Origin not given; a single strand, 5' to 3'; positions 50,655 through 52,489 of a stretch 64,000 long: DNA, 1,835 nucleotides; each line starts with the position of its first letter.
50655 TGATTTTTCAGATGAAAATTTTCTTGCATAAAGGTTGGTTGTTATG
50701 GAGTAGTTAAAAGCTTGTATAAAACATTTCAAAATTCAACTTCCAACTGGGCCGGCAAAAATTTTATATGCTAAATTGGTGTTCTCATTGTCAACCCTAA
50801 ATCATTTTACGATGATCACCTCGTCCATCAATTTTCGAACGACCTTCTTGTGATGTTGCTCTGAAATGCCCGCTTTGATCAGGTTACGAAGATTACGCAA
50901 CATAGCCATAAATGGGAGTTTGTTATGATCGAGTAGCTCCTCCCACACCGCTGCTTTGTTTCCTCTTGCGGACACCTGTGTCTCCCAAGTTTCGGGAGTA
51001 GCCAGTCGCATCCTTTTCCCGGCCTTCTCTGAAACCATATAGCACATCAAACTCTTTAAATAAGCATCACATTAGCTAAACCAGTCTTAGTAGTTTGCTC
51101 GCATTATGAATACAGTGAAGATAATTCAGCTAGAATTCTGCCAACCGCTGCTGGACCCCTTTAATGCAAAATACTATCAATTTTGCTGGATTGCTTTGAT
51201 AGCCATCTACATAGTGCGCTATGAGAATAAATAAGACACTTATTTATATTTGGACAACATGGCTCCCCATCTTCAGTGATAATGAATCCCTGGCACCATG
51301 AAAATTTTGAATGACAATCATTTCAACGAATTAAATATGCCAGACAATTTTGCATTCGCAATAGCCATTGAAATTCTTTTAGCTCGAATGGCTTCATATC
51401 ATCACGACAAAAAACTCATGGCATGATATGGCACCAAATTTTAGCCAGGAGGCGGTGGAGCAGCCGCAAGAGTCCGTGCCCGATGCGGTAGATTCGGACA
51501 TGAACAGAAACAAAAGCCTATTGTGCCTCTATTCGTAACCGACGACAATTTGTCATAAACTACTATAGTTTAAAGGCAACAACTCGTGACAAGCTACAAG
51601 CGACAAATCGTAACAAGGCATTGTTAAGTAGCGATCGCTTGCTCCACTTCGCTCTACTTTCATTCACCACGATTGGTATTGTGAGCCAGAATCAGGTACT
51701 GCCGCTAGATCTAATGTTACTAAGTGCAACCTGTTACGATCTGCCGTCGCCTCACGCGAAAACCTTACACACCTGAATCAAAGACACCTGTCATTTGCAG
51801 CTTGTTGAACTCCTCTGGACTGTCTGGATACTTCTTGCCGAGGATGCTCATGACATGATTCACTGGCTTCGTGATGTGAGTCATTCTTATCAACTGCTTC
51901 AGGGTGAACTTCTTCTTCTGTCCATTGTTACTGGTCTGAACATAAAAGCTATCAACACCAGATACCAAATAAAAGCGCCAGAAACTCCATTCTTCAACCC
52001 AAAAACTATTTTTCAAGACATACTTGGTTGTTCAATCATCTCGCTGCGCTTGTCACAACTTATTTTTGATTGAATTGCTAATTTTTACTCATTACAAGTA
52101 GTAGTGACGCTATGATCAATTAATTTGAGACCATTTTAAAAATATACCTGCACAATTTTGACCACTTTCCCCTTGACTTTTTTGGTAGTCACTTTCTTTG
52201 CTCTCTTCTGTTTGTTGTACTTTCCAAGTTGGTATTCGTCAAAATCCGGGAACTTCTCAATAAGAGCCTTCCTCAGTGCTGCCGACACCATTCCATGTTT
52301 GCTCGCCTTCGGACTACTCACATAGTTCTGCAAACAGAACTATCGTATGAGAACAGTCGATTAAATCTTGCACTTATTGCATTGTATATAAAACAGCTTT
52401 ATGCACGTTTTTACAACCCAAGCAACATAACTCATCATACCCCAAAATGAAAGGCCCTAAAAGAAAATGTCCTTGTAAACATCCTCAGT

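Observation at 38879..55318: Large TEP1-like STAND-NTPase gene rebuilt from 16 exons on the minus strand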

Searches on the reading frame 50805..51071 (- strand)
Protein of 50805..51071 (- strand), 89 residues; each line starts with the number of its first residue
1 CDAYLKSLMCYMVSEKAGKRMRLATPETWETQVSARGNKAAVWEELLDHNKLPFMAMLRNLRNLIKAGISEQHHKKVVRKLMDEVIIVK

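Call 5: search_protein_families(library=pfam, max_evalue=0.01, proteins=[window:50805-51071:-])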
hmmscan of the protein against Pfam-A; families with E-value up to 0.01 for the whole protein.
window:50805-51071:- (89 aa): 1 family
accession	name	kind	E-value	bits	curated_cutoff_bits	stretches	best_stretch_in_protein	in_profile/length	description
PF05731.17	TROVE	-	1.4e-31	110.6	23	1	12-84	262-334/442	TROVE domain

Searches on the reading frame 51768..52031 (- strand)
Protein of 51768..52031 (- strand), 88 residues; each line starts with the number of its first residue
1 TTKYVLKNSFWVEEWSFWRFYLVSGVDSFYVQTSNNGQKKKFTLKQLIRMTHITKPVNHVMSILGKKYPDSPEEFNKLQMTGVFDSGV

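Call 5: search_protein_families(library=pfam, max_evalue=0.01, proteins=[window:51768-52031:-])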
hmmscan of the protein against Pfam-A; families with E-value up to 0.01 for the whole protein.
window:51768-52031:- (88 aa): 1 family
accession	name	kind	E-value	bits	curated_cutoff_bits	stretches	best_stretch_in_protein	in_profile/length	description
PF05731.17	TROVE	-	6.4e-09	35.9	23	1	35-86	213-264/442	TROVE domain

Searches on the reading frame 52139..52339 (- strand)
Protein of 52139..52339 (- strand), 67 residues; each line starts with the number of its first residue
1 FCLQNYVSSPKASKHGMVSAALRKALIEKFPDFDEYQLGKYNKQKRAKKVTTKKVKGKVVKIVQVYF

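Call 5: search_protein_families(library=pfam, max_evalue=0.01, proteins=[window:52139-52339:-])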
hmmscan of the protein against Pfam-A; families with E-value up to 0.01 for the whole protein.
window:52139-52339:- (67 aa): 1 family
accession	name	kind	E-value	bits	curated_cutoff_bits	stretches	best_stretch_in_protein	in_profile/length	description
PF05731.17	TROVE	-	2.9e-07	30.5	23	1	10-56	124-171/442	TROVE domain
